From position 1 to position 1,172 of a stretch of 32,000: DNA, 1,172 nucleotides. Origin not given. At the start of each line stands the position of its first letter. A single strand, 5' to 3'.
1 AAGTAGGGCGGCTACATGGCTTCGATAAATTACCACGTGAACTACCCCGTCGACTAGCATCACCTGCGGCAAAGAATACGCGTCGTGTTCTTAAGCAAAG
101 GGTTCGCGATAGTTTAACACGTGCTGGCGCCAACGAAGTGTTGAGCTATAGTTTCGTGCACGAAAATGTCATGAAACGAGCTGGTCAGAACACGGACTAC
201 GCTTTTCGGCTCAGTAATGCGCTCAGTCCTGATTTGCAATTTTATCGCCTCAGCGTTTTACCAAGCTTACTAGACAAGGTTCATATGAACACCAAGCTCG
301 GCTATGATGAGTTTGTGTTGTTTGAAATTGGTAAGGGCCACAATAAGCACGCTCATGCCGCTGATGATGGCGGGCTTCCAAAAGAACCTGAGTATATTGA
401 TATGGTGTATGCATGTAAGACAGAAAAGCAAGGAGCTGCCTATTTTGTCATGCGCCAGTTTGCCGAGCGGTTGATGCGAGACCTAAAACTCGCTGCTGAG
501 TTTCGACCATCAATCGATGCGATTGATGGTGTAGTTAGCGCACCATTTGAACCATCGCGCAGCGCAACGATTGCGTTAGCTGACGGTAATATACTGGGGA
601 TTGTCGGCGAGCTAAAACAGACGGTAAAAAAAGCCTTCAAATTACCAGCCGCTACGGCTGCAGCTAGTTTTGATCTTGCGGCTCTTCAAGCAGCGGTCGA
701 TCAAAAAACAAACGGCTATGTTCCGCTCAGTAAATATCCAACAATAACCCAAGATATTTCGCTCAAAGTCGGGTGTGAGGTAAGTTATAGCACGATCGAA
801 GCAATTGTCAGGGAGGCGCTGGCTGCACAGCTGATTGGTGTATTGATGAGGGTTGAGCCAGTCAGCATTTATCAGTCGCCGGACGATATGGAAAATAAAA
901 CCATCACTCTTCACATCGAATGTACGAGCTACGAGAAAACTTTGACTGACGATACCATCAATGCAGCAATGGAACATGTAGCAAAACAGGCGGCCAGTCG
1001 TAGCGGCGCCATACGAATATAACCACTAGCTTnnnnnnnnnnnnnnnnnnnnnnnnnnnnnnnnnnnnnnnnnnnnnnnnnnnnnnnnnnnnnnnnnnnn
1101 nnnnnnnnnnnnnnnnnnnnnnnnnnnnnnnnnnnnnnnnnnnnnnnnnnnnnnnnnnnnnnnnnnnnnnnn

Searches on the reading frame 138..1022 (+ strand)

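Call 45: search_protein_families(library=pfam, proteins=[window:138-1022:+], max_evalue=0.001)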
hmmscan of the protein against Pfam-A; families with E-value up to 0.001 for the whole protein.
window:138-1022:+ (294 aa): 2 families
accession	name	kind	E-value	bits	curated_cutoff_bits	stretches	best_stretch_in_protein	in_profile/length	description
PF17759.6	tRNA_synthFbeta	-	3.7e-26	92.4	22.4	1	2-180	38-214/214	Phenylalanyl tRNA synthetase beta chain CLM domain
PF03147.19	FDX-ACB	-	1.7e-12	48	31.1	1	198-291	1-91/94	Ferredoxin-fold anticodon binding domain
